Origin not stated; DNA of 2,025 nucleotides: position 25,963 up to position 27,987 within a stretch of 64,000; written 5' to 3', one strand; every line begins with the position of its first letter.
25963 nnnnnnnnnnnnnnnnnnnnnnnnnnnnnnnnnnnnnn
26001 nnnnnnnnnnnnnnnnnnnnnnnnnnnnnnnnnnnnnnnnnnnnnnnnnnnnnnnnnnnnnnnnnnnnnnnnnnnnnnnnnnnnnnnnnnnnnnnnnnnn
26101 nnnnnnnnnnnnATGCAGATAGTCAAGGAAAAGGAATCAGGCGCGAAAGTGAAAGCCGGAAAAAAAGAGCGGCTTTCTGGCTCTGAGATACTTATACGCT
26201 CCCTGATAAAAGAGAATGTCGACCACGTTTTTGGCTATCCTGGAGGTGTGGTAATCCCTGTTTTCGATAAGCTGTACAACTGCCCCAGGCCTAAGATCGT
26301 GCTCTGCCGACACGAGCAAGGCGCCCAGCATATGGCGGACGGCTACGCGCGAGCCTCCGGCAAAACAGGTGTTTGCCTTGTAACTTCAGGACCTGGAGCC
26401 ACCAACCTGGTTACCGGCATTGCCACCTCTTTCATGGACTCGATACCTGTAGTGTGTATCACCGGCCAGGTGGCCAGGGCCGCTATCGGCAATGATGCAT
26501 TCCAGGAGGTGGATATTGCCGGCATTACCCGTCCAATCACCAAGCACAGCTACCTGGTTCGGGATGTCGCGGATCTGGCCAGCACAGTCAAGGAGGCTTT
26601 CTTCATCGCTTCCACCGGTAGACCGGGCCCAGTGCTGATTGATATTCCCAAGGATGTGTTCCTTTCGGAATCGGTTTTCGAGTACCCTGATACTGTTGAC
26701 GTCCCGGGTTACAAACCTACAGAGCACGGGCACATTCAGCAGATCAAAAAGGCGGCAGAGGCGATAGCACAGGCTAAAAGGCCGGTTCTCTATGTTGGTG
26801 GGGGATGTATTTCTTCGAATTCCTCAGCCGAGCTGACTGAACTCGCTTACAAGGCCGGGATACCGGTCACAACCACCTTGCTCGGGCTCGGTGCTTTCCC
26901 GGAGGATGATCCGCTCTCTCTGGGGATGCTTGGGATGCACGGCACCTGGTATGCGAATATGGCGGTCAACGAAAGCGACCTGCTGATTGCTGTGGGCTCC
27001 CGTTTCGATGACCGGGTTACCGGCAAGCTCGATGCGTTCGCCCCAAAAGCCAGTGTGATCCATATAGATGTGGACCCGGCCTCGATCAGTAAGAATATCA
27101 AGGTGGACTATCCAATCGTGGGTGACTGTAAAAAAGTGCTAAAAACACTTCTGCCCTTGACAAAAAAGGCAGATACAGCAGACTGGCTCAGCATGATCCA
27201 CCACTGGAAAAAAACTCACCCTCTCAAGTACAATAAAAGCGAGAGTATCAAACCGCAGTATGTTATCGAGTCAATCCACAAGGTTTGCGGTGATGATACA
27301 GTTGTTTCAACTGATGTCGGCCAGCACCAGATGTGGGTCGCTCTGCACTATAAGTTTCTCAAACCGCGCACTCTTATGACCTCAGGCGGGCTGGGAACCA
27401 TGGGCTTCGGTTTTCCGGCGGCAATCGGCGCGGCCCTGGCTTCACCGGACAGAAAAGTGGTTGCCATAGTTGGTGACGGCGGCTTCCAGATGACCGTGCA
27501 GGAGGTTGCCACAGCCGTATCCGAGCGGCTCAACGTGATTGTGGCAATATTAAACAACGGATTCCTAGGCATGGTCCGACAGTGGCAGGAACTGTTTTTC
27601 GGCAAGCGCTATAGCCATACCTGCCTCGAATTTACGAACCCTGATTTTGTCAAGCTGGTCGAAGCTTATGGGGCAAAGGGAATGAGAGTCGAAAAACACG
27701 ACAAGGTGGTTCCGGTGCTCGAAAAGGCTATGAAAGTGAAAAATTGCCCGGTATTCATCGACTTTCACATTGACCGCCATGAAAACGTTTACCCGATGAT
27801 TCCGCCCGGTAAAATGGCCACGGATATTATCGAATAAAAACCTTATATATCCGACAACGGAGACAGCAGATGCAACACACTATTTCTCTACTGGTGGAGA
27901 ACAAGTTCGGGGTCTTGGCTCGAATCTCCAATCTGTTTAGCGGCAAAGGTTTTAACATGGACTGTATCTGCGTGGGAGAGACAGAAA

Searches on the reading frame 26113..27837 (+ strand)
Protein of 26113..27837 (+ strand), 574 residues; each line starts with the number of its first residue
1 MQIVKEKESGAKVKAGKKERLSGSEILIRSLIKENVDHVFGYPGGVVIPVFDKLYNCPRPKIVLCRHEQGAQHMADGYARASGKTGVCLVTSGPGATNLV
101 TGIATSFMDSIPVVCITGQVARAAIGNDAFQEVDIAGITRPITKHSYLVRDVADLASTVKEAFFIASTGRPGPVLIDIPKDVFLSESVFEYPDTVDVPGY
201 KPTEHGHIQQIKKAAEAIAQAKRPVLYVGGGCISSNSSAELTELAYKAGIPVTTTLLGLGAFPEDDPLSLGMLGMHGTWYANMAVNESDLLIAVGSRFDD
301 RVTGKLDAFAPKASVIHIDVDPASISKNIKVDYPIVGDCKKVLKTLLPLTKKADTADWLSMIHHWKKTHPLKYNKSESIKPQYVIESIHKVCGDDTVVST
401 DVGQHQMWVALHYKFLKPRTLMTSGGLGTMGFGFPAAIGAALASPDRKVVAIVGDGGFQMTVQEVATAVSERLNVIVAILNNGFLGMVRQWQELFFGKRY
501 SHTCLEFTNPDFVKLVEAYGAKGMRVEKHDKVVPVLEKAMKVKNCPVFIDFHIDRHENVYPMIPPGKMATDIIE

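Call 8: find_related_loci(query=window:26113-27837:+, collection=genome_contigs, flank=3000)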
Query window:26113-27837:+ (574 aa) in genome_contigs; peptide patterns used: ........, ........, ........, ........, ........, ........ (x = any residue, [..] = any of these).
600 stretches matched a pattern (row limit reached: there are more); 599 encode a relative of the query (tblastn E <= 1e-3); the best 80 are kept; 80 distinct loci.
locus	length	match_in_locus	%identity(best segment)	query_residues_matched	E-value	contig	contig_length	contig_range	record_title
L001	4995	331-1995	60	21-574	0e+0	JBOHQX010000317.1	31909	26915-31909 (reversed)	MAG: bacterium isolate M3-S_metawrap_bin.56 k127_3844129, whole genome shotgun sequence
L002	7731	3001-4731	57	1-574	0e+0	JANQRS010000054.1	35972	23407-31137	MAG: Calditrichia bacterium isolate IP29b_bin.73 k99_2600261, whole genome shotgun sequence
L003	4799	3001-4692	58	18-573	0e+0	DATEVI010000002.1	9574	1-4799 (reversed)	MAG TPA_asm: Geobacteraceae bacterium isolate SMAG_U8363 k141_2409964, whole genome shotgun sequence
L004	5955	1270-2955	57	20-573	0e+0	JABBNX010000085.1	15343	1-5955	MAG: Proteobacteria bacterium isolate G2_21 NODE_2091_length_15343_cov_6.78441, whole genome shotgun sequence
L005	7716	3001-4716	55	3-573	0e+0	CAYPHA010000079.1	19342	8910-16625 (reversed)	MAG TPA_asm: uncultured Calditrichota bacterium isolate SRP332253_co2_262 genome assembly, contig: NODE_2627_length_1934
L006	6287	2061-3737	57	22-573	0e+0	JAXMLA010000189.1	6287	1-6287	MAG: Desulfuromonadales bacterium isolate L4_maxbin.016_sub k141_182521, whole genome shotgun sequence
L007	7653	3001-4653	57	21-574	0e+0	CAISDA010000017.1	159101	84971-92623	MAG: uncultured Ignavibacteriae bacterium isolate MJ-time_bin-6381 genome assembly, contig: bin-6381:17/89, whole genome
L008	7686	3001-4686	58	20-573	0e+0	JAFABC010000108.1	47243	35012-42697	MAG: Proteobacteria bacterium isolate OH_SBB_109 k127_208784, whole genome shotgun sequence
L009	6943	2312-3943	57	20-567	0e+0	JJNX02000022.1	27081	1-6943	Peptococcaceae bacterium SCADC1_2_3 contig_22, whole genome shotgun sequence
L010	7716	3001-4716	57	4-573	0e+0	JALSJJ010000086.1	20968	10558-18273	MAG: Rhodothermus sp. isolate 354-166_metabat2_scaf2bin.092 354-166_scaffold_2425_c1, whole genome shotgun sequence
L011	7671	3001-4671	56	21-573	0e+0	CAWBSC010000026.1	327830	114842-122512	MAG: uncultured delta proteobacterium isolate MFD01872.bin.2.29 genome assembly, contig: contig_97279, whole genome shot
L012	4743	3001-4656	57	20-573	0e+0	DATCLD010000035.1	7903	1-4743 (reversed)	MAG TPA_asm: Limnochordales bacterium isolate SMAG_U7113 k141_186802, whole genome shotgun sequence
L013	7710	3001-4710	55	8-573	0e+0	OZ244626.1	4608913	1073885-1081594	MAG: Rhodothermales bacterium isolate 21a8fb21-8f5d-45c2-8fc6-499dcaec216c genome assembly, chromosome: 1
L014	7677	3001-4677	57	17-573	0e+0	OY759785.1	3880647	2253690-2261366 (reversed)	MAG: Ignavibacteriaceae bacterium isolate e3da2468-0b18-4b5b-bfd4-73ebec91e4fc genome assembly, chromosome: 1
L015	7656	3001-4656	55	14-567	0e+0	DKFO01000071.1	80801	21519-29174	MAG TPA_asm: Candidatus Atribacteria bacterium UBA6794 UBA6794_contig_318, whole genome shotgun sequence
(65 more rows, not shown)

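Call 9: find_encoding_contigs(protein=window:26113-27837:+, flank=3000, max_places=10)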
Protein window:26113-27837:+ (574 aa): 9 contigs read that carry it; 6 places shown.
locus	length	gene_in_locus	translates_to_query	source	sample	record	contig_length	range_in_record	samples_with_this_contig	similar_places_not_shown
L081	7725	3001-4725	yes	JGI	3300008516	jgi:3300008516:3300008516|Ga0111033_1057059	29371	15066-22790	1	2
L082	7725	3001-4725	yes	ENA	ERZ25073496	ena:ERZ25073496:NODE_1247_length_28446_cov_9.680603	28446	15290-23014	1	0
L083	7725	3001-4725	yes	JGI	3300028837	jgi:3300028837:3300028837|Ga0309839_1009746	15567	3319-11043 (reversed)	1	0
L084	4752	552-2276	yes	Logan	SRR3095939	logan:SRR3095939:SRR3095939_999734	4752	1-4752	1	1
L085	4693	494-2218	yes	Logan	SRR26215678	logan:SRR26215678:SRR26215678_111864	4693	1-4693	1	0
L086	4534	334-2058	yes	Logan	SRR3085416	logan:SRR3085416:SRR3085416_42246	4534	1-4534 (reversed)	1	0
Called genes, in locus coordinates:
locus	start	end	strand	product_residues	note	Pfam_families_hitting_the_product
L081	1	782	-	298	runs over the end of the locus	PF00574:CLP_protease (faint), PF01972:SDH_protease (weak), PF25145:NfeD1b_N, PF01343:Peptidase_S49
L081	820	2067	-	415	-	PF00988:CPSase_sm_chain, PF00117:GATase, PF07722:Peptidase_C26 (weak)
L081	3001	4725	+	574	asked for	PF02776:TPP_enzyme_N, PF00205:TPP_enzyme_M, PF02775:TPP_enzyme_C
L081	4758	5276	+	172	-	PF01842:ACT, PF22629:ACT_AHAS_ss, PF13710:ACT_5 (weak), PF10369:ALS_ss_C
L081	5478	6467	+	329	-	PF00670:AdoHcyase_NAD (weak), PF02826:2-Hacid_dh_C (weak), PF03446:NAD_binding_2, PF03807:F420_oxidored (weak), PF07991:KARI_N, PF01450:KARI_C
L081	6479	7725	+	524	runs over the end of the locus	PF00682:HMGL-like, PF22617:HCS_D2, PF08502:LeuA_dimer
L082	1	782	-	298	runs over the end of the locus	PF00574:CLP_protease (faint), PF01972:SDH_protease (weak), PF25145:NfeD1b_N, PF01343:Peptidase_S49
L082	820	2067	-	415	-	PF00988:CPSase_sm_chain, PF00117:GATase, PF07722:Peptidase_C26 (weak)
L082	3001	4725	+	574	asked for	PF02776:TPP_enzyme_N, PF00205:TPP_enzyme_M, PF02775:TPP_enzyme_C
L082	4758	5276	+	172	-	PF01842:ACT, PF22629:ACT_AHAS_ss, PF13710:ACT_5 (weak), PF10369:ALS_ss_C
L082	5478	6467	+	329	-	PF00670:AdoHcyase_NAD (weak), PF02826:2-Hacid_dh_C (weak), PF03446:NAD_binding_2, PF03807:F420_oxidored (weak), PF07991:KARI_N, PF01450:KARI_C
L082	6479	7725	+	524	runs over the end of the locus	PF00682:HMGL-like, PF22617:HCS_D2, PF08502:LeuA_dimer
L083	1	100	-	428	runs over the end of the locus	PF03952:Enolase_N, PF00113:Enolase_C, PF13378:MR_MLE_C (weak)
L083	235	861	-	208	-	PF01343:Peptidase_S49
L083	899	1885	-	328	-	PF00988:CPSase_sm_chain, PF00117:GATase, PF07722:Peptidase_C26 (weak)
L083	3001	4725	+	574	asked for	PF02776:TPP_enzyme_N, PF00205:TPP_enzyme_M, PF02775:TPP_enzyme_C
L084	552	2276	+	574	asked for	PF02776:TPP_enzyme_N, PF00205:TPP_enzyme_M, PF02775:TPP_enzyme_C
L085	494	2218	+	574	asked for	PF02776:TPP_enzyme_N, PF00205:TPP_enzyme_M, PF02775:TPP_enzyme_C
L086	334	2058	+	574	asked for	PF02776:TPP_enzyme_N, PF00205:TPP_enzyme_M, PF02775:TPP_enzyme_C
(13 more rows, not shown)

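Call 11: find_related_loci(query=window:26113-27837:+, collection=metagenome_contigs, flank=3000)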
Query window:26113-27837:+ (574 aa) in metagenome_contigs; peptide patterns used: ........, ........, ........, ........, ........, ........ (x = any residue, [..] = any of these).
600 stretches matched a pattern (row limit reached: there are more); 600 encode a relative of the query (tblastn E <= 1e-3); the best 80 are kept; 80 distinct loci.
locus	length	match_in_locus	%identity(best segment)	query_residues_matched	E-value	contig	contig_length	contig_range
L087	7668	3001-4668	59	20-574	0e+0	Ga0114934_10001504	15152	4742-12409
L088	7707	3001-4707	57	13-573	0e+0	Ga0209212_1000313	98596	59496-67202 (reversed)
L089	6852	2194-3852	57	20-573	0e+0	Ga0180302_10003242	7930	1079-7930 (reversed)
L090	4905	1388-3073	56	20-573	0e+0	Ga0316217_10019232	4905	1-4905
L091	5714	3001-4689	56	17-573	0e+0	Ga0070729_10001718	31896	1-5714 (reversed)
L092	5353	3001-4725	57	8-573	0e+0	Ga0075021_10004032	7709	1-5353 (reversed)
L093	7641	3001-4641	59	21-567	0e+0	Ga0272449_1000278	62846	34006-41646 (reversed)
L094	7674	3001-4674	55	18-573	0e+0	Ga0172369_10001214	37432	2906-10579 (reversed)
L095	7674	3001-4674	55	19-573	0e+0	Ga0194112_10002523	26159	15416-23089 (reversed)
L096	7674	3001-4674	55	19-573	0e+0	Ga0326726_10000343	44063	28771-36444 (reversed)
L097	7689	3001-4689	56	18-573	0e+0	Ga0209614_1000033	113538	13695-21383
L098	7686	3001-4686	55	17-573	0e+0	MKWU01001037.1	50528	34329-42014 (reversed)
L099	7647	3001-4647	58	23-567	0e+0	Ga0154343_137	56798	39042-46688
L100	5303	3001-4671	56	21-573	0e+0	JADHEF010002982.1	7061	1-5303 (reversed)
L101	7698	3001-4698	55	16-573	0e+0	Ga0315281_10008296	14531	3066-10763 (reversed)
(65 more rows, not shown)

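Call 15: find_homologous_proteins(query=window:26113-27837:+, max_evalue=1e-100)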
Query window:26113-27837:+ (574 aa): 8000 proteins with E <= 1e-100 among 8000 candidates; the best 120 are listed.
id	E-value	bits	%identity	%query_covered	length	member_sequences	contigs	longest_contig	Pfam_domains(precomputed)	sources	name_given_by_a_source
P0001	0.0e+0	1295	99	100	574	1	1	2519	PF02775.27,PF02776.24,PF00205.29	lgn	-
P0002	0.0e+0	1277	97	100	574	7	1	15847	PF02775.27,PF02776.24,PF00205.29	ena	-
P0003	0.0e+0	1220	92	100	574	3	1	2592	PF02775.27,PF02776.24,PF00205.29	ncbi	-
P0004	0.0e+0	1217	92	100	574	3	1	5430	PF02775.27,PF02776.24,PF00205.29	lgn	-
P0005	0.0e+0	1196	90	100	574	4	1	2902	PF02775.27,PF02776.24,PF00205.29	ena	-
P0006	0.0e+0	1195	90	100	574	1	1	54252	PF02775.27,PF02776.24,PF00205.29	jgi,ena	-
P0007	0.0e+0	1114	82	100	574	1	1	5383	PF02775.27,PF02776.24,PF00205.29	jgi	-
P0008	0.0e+0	1101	81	100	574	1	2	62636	PF02775.27,PF02776.24,PF00205.29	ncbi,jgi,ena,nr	ncbi:MAG TPA: biosynthetic-type acetolactate synthase large subunit [archaeon]|nr:biosynthetic-type 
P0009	0.0e+0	1094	83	97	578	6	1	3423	PF02775.27,PF02776.24,PF00205.29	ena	-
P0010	0.0e+0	1080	79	100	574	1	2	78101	PF02775.27,PF02776.24,PF00205.29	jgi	jgi:acetolactate synthase I/II/III large subunit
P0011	0.0e+0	1079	79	100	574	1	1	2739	PF02775.27,PF02776.24,PF00205.29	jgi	jgi:acetolactate synthase-1/2/3 large subunit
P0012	0.0e+0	1079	79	100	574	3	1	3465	PF02775.27,PF02776.24,PF00205.29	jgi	jgi:acetolactate synthase-1/2/3 large subunit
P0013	0.0e+0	1062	78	100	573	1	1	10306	PF02775.27,PF02776.24,PF00205.29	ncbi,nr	ncbi:MAG: biosynthetic-type acetolactate synthase large subunit [Candidatus Glassbacteria bacterium]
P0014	0.0e+0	1055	80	97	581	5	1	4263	PF02775.27,PF02776.24,PF00205.29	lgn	-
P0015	0.0e+0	1053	78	100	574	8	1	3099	PF02775.27,PF02776.24,PF00205.29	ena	-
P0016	0.0e+0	1052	77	100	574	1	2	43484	PF02775.27,PF02776.24,PF00205.29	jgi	-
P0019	0.0e+0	1047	78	100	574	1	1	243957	PF02775.27,PF02776.24,PF00205.29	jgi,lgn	-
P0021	0.0e+0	1035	79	97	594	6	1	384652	PF02775.27,PF02776.24,PF00205.29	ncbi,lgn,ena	-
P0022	0.0e+0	1026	79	97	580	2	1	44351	PF02775.27,PF02776.24,PF00205.29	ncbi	-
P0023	8.1e-284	960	73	97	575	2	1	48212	PF02775.27,PF02776.24,PF00205.29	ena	-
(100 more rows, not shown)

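Call 17: find_encoding_contigs(protein=P0002, flank=3000, max_places=2)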
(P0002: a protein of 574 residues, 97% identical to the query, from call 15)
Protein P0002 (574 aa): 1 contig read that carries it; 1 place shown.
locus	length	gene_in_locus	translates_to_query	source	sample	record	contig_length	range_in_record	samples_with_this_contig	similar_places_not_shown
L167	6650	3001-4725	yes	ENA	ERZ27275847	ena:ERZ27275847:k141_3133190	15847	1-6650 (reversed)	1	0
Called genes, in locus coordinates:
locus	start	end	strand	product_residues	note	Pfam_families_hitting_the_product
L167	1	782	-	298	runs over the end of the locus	PF00574:CLP_protease (faint), PF01972:SDH_protease (weak), PF25145:NfeD1b_N, PF01343:Peptidase_S49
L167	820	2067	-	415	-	PF00988:CPSase_sm_chain, PF00117:GATase, PF07722:Peptidase_C26 (weak)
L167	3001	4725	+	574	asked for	PF02776:TPP_enzyme_N, PF00205:TPP_enzyme_M, PF02775:TPP_enzyme_C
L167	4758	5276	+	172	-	PF01842:ACT, PF22629:ACT_AHAS_ss, PF13710:ACT_5 (weak), PF10369:ALS_ss_C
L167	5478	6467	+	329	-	PF02826:2-Hacid_dh_C (weak), PF03446:NAD_binding_2 (weak), PF03807:F420_oxidored (weak), PF07991:KARI_N, PF01450:KARI_C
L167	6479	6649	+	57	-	?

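Call 18: find_encoding_contigs(protein=P0006, flank=3000, max_places=2)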
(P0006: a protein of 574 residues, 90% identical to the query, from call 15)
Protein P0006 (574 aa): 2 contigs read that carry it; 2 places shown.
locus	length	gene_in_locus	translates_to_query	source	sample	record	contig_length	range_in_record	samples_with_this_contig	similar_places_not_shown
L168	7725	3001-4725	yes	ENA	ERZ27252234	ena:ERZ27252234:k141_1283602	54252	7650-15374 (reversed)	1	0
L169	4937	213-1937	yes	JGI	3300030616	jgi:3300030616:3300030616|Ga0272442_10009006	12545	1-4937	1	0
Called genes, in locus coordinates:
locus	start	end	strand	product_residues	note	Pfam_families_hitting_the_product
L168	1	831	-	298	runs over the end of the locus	PF25145:NfeD1b_N (weak), PF01343:Peptidase_S49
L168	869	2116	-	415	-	PF00988:CPSase_sm_chain, PF00117:GATase, PF07722:Peptidase_C26 (weak)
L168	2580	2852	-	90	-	-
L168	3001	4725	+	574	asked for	PF02776:TPP_enzyme_N, PF00205:TPP_enzyme_M, PF02775:TPP_enzyme_C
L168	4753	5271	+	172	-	PF01842:ACT, PF22629:ACT_AHAS_ss, PF13710:ACT_5 (faint), PF10369:ALS_ss_C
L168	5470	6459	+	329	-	PF00670:AdoHcyase_NAD (weak), PF02826:2-Hacid_dh_C, PF03446:NAD_binding_2, PF03807:F420_oxidored (weak), PF07991:KARI_N, PF01450:KARI_C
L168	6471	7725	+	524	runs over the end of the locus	PF00682:HMGL-like, PF22617:HCS_D2, PF08502:LeuA_dimer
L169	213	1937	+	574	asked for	PF02776:TPP_enzyme_N, PF00205:TPP_enzyme_M, PF02775:TPP_enzyme_C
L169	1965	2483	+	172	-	PF01842:ACT, PF22629:ACT_AHAS_ss, PF13710:ACT_5 (faint), PF10369:ALS_ss_C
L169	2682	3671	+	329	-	PF00670:AdoHcyase_NAD (weak), PF02826:2-Hacid_dh_C, PF03446:NAD_binding_2, PF03807:F420_oxidored (weak), PF07991:KARI_N, PF01450:KARI_C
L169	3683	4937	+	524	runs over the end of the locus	PF00682:HMGL-like, PF22617:HCS_D2, PF08502:LeuA_dimer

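Call 19: find_encoding_contigs(protein=P0008, flank=3000, max_places=2)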
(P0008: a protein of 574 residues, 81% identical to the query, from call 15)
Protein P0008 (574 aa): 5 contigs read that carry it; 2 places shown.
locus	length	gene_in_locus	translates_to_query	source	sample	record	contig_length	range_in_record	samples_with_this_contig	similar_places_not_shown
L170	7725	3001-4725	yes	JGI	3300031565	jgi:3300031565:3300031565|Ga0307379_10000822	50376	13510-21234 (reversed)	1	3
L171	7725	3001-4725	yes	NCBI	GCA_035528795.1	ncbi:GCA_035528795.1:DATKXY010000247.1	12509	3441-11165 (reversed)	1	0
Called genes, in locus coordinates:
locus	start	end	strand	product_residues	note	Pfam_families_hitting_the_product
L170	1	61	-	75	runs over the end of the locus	-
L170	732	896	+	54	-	-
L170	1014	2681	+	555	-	PF00920:ILVD_EDD_N, PF24877:ILV_EDD_C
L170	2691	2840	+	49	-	-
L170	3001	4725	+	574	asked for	PF02776:TPP_enzyme_N, PF00205:TPP_enzyme_M, PF02775:TPP_enzyme_C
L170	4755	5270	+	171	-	PF01842:ACT, PF22629:ACT_AHAS_ss, PF13710:ACT_5 (weak), PF10369:ALS_ss_C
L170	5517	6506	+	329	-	PF02826:2-Hacid_dh_C (weak), PF03446:NAD_binding_2 (weak), PF03807:F420_oxidored (weak), PF07991:KARI_N, PF01450:KARI_C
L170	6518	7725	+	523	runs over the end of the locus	PF00682:HMGL-like, PF22617:HCS_D2, PF08502:LeuA_dimer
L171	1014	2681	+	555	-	PF00920:ILVD_EDD_N, PF24877:ILV_EDD_C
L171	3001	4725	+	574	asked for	PF02776:TPP_enzyme_N, PF00205:TPP_enzyme_M, PF02775:TPP_enzyme_C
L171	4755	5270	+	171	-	PF01842:ACT, PF22629:ACT_AHAS_ss, PF13710:ACT_5 (weak), PF10369:ALS_ss_C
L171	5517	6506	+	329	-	PF02826:2-Hacid_dh_C (weak), PF03446:NAD_binding_2 (weak), PF03807:F420_oxidored (weak), PF07991:KARI_N, PF01450:KARI_C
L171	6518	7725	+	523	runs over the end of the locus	PF00682:HMGL-like, PF22617:HCS_D2, PF08502:LeuA_dimer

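Call 29: find_encoding_contigs(protein=P0010, flank=3500, max_places=2)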
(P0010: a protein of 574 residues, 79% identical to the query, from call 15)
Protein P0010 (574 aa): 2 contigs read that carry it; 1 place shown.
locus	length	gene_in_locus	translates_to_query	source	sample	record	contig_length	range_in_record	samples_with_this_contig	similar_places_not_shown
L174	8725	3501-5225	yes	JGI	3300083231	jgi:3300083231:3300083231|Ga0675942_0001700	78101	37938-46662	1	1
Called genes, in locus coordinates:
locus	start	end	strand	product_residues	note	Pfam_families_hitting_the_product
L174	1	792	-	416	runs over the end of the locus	PF00988:CPSase_sm_chain, PF00117:GATase, PF07722:Peptidase_C26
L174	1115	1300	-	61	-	-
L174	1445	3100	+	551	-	PF00920:ILVD_EDD_N, PF24877:ILV_EDD_C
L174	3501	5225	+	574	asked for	PF02776:TPP_enzyme_N, PF00205:TPP_enzyme_M, PF02775:TPP_enzyme_C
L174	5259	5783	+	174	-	PF01842:ACT, PF22629:ACT_AHAS_ss, PF13710:ACT_5 (weak), PF10369:ALS_ss_C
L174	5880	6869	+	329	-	PF02826:2-Hacid_dh_C (weak), PF03446:NAD_binding_2 (weak), PF03807:F420_oxidored (faint), PF07991:KARI_N, PF01450:KARI_C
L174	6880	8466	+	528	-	PF00682:HMGL-like, PF22617:HCS_D2, PF08502:LeuA_dimer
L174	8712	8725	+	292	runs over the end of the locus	PF01063:Aminotran_4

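Call 30: find_encoding_contigs(protein=P0019, flank=3500, max_places=2)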
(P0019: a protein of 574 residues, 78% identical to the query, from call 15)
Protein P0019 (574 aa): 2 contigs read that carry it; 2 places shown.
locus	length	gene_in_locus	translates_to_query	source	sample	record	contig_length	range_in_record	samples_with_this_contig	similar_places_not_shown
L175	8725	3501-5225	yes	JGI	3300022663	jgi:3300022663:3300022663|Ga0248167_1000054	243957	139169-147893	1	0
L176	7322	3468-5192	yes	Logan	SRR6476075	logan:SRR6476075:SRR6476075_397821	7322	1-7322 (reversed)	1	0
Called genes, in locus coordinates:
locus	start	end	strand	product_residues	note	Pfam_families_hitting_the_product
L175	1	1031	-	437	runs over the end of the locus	PF00988:CPSase_sm_chain, PF00117:GATase, PF07722:Peptidase_C26 (weak)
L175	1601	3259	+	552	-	PF00920:ILVD_EDD_N, PF24877:ILV_EDD_C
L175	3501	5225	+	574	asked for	PF02776:TPP_enzyme_N, PF00205:TPP_enzyme_M, PF02775:TPP_enzyme_C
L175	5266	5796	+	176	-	PF01842:ACT, PF22629:ACT_AHAS_ss, PF13710:ACT_5 (weak), PF10369:ALS_ss_C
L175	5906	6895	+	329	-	PF00670:AdoHcyase_NAD (weak), PF02826:2-Hacid_dh_C (weak), PF03446:NAD_binding_2, PF03807:F420_oxidored (weak), PF07991:KARI_N, PF01450:KARI_C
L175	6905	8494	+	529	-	PF00682:HMGL-like, PF22617:HCS_D2, PF08502:LeuA_dimer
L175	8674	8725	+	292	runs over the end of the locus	PF01063:Aminotran_4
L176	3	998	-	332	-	?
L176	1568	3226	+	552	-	PF00920:ILVD_EDD_N, PF24877:ILV_EDD_C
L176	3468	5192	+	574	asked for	PF02776:TPP_enzyme_N, PF00205:TPP_enzyme_M, PF02775:TPP_enzyme_C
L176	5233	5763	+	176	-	PF01842:ACT, PF22629:ACT_AHAS_ss, PF13710:ACT_5 (weak), PF10369:ALS_ss_C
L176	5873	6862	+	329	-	PF00670:AdoHcyase_NAD (weak), PF02826:2-Hacid_dh_C (weak), PF03446:NAD_binding_2, PF03807:F420_oxidored (weak), PF07991:KARI_N, PF01450:KARI_C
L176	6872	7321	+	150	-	?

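Call 31: find_encoding_contigs(protein=P0021, flank=3500, max_places=2)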
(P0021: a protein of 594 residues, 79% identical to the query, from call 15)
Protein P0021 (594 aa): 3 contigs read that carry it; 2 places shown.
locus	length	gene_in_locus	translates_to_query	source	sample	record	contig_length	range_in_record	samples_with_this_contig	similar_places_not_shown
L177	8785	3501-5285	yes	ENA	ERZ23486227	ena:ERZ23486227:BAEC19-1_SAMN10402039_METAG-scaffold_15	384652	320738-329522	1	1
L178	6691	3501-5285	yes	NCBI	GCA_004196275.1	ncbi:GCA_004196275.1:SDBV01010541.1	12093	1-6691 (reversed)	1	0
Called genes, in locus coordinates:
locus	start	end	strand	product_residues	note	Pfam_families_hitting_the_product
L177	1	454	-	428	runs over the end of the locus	PF03952:Enolase_N, PF00113:Enolase_C, PF13378:MR_MLE_C (weak)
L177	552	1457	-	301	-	PF00574:CLP_protease (weak), PF25145:NfeD1b_N (weak), PF01972:SDH_protease, PF01343:Peptidase_S49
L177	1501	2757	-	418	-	PF00988:CPSase_sm_chain, PF00117:GATase, PF07722:Peptidase_C26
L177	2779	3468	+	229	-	-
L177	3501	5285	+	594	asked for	PF02776:TPP_enzyme_N, PF00205:TPP_enzyme_M, PF02775:TPP_enzyme_C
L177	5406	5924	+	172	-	PF01842:ACT, PF22629:ACT_AHAS_ss, PF13710:ACT_5 (weak), PF10369:ALS_ss_C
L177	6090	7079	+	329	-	PF00670:AdoHcyase_NAD (weak), PF02826:2-Hacid_dh_C (weak), PF03446:NAD_binding_2 (weak), PF03807:F420_oxidored (weak), PF07991:KARI_N, PF01450:KARI_C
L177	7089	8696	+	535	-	PF00682:HMGL-like, PF22617:HCS_D2, PF08502:LeuA_dimer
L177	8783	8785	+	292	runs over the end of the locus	PF01063:Aminotran_4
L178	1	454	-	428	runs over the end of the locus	PF03952:Enolase_N, PF00113:Enolase_C, PF13378:MR_MLE_C (weak)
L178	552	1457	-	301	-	PF00574:CLP_protease (weak), PF25145:NfeD1b_N (weak), PF01972:SDH_protease, PF01343:Peptidase_S49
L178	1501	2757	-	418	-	PF00988:CPSase_sm_chain, PF00117:GATase, PF07722:Peptidase_C26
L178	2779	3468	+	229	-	-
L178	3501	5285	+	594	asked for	PF02776:TPP_enzyme_N, PF00205:TPP_enzyme_M, PF02775:TPP_enzyme_C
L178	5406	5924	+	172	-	PF01842:ACT, PF22629:ACT_AHAS_ss, PF13710:ACT_5 (weak), PF10369:ALS_ss_C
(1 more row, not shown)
